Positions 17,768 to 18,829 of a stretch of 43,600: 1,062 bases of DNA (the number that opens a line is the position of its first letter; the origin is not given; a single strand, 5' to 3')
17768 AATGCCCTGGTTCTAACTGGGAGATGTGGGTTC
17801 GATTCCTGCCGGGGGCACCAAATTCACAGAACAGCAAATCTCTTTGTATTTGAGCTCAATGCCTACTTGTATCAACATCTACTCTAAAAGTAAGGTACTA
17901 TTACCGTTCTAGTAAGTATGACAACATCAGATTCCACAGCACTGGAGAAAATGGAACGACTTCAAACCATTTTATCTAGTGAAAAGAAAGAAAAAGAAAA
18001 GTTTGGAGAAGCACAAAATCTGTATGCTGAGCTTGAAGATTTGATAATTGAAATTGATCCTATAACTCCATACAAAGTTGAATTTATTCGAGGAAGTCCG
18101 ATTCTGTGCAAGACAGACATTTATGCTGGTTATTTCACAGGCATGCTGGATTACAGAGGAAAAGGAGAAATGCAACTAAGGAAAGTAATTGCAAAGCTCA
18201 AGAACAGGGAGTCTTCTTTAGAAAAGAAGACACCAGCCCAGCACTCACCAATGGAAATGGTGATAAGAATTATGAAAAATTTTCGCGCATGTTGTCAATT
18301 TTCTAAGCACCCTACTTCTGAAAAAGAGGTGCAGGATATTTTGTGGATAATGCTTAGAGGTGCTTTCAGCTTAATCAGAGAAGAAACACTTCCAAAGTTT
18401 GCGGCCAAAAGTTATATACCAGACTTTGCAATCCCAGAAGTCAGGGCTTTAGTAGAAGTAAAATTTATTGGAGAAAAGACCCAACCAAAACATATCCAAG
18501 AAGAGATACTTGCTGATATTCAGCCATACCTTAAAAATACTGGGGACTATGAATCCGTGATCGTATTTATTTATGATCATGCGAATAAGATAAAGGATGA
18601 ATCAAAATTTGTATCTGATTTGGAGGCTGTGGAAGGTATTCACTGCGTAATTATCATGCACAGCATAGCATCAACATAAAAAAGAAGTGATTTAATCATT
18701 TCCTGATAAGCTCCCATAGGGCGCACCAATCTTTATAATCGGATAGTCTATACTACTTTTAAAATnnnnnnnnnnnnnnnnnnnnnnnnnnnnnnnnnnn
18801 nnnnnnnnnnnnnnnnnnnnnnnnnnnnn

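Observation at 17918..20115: SpoT-type HD hydrolase fused to a zeta-toxin-like P-loop kinase and a Zn ribbon, next to a PD-(D/E)XK-like gene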

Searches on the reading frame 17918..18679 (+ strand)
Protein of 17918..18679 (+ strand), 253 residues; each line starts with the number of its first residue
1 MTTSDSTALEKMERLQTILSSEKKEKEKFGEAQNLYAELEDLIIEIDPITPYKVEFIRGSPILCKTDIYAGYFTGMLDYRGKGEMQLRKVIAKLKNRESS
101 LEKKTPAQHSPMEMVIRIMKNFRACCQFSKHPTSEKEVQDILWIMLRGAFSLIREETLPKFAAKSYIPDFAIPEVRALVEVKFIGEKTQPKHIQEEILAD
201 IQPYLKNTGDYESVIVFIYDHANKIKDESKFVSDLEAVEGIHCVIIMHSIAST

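Call 3: search_protein_families(library=pfam, proteins=[window:17918-18679:+], max_evalue=0.1)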
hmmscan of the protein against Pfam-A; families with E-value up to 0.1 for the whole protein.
window:17918-18679:+ (253 aa): 1 family
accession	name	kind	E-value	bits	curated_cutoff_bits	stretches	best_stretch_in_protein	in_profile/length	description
PF18742.7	DpnII-MboI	-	1.5e-25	90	27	1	134-247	33-146/150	REase_DpnII-MboI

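Call 4: search_protein_families(library=ncbifam, proteins=[window:17918-18679:+], max_evalue=0.1)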
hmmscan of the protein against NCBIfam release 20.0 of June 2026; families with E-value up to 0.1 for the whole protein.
window:17918-18679:+ (253 aa): 0 families

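Call 5: search_protein_families(library=padloc, proteins=[window:17918-18679:+], max_evalue=0.01)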
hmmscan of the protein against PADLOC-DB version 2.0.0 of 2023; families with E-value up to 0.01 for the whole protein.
window:17918-18679:+ (253 aa): 3 families
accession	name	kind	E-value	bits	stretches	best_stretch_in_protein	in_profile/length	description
PDLC02407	Aga_Helical-REase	-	3.8e-30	103.6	1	133-247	272-386/401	Class II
PDLC02411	Aga_Helical-REase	-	2.8e-24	84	1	134-247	261-373/378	Class II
PDLC02404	Aga_Helical-REase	-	1.2e-22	79.2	1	134-248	248-362/368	Class II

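Call 69: search_protein_families(library=phrogs, proteins=[window:17918-18679:+], max_evalue=0.001)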
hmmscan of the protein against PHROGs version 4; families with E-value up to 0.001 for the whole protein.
window:17918-18679:+ (253 aa): 1 family
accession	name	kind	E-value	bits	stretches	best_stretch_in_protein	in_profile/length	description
phrog_29450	-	unknown function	1.5e-07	32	1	134-239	147-252/264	-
